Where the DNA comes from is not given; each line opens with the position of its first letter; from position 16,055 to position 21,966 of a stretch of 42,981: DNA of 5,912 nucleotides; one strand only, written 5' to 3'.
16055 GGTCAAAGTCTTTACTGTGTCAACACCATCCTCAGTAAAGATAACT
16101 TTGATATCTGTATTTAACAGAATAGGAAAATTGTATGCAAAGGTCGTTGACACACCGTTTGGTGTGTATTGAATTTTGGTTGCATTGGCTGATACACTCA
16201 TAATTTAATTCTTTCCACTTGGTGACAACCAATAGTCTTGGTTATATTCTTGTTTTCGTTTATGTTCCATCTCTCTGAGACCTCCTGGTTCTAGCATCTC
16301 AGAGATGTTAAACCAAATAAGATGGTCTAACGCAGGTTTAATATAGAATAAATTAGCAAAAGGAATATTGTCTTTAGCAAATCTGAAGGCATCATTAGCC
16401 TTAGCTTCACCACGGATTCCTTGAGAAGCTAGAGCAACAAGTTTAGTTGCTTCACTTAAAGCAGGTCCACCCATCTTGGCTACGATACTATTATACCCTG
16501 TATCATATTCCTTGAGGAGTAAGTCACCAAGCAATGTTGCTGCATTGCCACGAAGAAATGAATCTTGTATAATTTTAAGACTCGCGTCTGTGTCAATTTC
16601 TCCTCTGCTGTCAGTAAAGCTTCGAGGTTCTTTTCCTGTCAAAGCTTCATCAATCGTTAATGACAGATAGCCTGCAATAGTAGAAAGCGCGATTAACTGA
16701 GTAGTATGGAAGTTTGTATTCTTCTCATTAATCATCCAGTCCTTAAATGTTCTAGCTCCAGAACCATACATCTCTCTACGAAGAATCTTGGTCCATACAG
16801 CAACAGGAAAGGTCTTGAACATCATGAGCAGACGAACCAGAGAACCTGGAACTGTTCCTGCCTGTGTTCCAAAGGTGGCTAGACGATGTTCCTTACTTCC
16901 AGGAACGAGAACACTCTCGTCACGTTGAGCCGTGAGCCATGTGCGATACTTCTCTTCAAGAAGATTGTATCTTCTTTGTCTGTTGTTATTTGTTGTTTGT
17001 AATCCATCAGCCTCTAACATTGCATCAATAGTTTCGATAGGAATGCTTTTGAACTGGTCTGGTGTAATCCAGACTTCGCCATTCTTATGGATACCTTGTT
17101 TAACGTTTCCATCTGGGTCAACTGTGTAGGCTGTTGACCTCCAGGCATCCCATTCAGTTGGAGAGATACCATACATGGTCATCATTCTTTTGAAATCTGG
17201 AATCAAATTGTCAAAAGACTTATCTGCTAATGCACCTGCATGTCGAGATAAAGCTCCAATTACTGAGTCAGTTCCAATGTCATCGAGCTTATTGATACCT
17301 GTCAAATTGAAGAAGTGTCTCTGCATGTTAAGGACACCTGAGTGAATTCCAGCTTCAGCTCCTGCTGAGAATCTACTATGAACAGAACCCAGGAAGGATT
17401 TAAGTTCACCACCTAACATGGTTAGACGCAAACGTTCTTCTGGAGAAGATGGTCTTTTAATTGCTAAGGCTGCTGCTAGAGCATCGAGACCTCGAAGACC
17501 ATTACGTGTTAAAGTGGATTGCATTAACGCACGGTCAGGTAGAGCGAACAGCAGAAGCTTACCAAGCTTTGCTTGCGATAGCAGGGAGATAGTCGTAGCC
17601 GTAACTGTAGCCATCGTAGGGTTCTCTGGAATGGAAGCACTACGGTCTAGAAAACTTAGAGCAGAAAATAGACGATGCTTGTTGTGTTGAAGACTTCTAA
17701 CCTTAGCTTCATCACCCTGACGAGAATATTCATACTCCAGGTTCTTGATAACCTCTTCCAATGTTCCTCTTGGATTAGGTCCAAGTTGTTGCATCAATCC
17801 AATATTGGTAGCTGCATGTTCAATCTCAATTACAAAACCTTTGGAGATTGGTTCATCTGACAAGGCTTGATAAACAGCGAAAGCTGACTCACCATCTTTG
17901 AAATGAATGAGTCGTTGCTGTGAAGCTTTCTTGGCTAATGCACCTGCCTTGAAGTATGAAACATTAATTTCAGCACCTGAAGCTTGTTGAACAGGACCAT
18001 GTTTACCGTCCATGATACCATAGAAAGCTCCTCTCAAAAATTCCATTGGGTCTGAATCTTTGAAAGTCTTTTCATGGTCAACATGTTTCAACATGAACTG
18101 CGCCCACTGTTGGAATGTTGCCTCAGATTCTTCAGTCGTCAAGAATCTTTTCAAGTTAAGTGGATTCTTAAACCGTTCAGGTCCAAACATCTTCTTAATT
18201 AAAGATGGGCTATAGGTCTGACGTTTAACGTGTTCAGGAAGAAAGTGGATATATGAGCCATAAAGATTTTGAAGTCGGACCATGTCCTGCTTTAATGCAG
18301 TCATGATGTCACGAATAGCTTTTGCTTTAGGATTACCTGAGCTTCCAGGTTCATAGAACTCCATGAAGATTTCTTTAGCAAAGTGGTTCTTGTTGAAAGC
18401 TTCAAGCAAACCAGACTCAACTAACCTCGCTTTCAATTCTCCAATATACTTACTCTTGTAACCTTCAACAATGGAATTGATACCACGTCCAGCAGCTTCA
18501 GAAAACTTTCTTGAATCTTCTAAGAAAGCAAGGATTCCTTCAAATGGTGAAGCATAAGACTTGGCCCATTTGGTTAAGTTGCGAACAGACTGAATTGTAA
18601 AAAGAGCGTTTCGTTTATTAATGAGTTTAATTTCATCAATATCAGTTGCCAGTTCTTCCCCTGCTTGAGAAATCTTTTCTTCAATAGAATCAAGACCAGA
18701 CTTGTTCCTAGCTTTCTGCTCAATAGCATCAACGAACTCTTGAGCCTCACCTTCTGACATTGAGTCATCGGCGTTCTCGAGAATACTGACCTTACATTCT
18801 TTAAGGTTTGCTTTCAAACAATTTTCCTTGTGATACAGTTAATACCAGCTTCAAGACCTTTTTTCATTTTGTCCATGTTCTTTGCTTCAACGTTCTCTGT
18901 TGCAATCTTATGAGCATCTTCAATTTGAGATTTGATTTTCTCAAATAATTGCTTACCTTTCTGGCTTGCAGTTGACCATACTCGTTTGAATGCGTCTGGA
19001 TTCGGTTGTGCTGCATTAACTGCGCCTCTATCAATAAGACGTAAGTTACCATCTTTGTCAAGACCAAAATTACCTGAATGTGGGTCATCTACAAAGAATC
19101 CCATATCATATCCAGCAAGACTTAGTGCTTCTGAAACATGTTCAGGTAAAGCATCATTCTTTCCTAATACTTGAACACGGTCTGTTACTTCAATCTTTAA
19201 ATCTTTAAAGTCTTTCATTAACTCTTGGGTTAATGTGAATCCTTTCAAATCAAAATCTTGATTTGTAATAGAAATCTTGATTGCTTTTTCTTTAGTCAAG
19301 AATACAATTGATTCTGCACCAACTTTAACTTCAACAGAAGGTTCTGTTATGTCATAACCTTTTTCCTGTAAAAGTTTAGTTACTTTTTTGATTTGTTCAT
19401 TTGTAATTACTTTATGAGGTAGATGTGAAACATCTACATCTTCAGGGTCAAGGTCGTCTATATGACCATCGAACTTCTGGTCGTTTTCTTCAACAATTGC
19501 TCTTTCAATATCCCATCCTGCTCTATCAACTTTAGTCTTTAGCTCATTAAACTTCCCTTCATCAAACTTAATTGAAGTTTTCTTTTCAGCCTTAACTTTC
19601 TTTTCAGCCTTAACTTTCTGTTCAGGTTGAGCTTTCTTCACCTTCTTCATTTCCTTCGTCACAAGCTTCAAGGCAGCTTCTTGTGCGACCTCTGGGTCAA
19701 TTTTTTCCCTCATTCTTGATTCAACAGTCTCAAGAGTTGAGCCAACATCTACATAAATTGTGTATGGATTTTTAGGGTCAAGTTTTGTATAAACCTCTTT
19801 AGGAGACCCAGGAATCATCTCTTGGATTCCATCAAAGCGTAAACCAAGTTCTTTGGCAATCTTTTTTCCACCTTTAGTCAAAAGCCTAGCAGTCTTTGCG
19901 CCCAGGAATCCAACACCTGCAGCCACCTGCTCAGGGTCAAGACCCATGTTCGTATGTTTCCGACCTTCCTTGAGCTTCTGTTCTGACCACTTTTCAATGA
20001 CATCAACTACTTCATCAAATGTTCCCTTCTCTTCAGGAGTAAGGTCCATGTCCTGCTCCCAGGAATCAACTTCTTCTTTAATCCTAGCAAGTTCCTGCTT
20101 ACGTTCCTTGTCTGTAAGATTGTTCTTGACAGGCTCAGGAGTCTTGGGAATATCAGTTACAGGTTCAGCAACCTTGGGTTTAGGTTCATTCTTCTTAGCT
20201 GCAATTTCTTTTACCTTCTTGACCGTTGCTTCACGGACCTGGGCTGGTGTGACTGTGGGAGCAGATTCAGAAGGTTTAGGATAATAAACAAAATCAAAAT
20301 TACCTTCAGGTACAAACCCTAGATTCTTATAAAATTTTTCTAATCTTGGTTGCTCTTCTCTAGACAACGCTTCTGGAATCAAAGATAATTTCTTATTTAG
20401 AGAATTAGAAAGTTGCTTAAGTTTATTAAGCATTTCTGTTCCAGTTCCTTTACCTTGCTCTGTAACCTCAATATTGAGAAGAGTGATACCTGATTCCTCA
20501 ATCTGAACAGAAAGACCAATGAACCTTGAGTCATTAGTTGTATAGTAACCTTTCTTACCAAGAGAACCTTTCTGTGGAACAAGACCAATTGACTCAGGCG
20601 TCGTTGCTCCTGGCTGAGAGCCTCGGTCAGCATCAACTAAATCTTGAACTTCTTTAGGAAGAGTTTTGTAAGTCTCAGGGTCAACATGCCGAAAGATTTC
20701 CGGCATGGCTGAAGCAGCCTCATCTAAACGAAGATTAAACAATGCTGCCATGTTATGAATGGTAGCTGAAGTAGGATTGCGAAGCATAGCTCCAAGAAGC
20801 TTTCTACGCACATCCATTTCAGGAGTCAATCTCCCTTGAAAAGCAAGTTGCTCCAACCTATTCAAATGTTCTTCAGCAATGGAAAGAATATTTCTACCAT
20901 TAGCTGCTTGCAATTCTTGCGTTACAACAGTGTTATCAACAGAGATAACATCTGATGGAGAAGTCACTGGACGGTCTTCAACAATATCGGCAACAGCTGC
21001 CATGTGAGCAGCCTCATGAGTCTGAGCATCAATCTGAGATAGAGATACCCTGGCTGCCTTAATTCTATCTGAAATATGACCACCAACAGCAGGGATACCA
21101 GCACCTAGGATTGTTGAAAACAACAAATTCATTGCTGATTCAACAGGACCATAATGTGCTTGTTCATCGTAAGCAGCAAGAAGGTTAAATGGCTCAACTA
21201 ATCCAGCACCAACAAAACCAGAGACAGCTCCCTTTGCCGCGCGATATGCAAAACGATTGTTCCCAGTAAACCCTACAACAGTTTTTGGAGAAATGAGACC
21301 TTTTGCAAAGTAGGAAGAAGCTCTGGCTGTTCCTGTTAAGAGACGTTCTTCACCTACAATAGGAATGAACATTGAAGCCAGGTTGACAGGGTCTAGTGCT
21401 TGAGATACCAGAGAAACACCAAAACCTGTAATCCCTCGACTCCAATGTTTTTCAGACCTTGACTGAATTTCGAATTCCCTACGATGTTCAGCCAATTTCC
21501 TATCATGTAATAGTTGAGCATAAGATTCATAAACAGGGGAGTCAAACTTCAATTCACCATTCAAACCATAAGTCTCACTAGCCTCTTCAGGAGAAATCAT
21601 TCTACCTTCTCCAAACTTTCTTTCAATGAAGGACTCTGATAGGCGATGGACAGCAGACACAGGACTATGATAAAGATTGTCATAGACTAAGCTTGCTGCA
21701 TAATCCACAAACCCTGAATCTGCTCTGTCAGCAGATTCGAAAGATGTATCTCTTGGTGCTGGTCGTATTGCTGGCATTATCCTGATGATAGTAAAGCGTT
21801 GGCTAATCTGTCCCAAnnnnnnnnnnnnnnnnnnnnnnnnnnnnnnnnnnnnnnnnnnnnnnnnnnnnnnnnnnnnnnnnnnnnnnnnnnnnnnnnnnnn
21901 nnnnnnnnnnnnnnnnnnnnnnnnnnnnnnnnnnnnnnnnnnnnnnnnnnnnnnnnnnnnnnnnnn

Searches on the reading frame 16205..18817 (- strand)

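Call 73: search_protein_families(library=phrogs, proteins=[window:16205-18817:-], max_evalue=0.001)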
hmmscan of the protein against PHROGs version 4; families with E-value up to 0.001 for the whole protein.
window:16205-18817:- (870 aa): 4 families
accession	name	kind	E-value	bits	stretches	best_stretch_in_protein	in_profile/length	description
phrog_684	-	head and packaging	8.1e-120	402.6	1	6-867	3-826/840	virion structural protein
phrog_26678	-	unknown function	4.7e-34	118.9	1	535-866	13-310/324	-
phrog_23925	-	unknown function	1.4e-12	48.3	1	253-456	241-445/471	-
phrog_342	-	head and packaging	0.00067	18.7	0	659-834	1054-1223/1235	internal virion protein with endolysin domain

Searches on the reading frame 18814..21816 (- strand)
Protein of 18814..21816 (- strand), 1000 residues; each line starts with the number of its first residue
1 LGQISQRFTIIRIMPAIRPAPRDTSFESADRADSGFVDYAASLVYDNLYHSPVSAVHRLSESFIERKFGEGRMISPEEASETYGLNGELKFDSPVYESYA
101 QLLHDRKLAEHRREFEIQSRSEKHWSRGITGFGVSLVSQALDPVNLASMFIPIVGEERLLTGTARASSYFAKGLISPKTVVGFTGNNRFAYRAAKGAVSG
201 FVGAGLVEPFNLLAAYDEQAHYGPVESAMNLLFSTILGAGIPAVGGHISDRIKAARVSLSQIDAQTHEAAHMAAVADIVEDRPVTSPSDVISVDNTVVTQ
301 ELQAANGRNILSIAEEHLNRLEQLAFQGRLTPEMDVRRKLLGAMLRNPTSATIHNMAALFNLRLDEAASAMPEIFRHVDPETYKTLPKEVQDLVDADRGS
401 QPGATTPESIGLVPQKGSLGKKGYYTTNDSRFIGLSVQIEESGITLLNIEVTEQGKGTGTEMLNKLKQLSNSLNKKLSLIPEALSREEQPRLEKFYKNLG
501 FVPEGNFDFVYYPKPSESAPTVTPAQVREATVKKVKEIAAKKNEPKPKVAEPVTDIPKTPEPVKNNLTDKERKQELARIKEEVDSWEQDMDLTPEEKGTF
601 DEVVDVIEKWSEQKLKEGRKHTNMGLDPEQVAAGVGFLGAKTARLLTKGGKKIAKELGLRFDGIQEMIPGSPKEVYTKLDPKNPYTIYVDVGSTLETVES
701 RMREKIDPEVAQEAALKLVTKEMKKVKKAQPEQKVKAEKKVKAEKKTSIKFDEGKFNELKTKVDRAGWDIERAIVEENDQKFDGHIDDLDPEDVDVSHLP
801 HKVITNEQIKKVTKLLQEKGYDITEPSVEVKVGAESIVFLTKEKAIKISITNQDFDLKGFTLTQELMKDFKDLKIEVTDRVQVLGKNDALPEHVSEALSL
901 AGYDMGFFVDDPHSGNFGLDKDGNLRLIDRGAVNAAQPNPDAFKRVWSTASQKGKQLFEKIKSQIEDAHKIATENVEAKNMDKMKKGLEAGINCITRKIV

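Call 73: search_protein_families(library=phrogs, proteins=[window:18814-21816:-], max_evalue=0.001)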
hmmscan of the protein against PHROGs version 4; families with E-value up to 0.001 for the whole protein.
window:18814-21816:- (1000 aa): 2 families
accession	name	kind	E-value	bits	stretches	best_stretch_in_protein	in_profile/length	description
phrog_3003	-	unknown function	4.4e-25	89.5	1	33-311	20-265/568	-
phrog_342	-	head and packaging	7.6e-07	28.5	1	128-450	311-429/1235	internal virion protein with endolysin domain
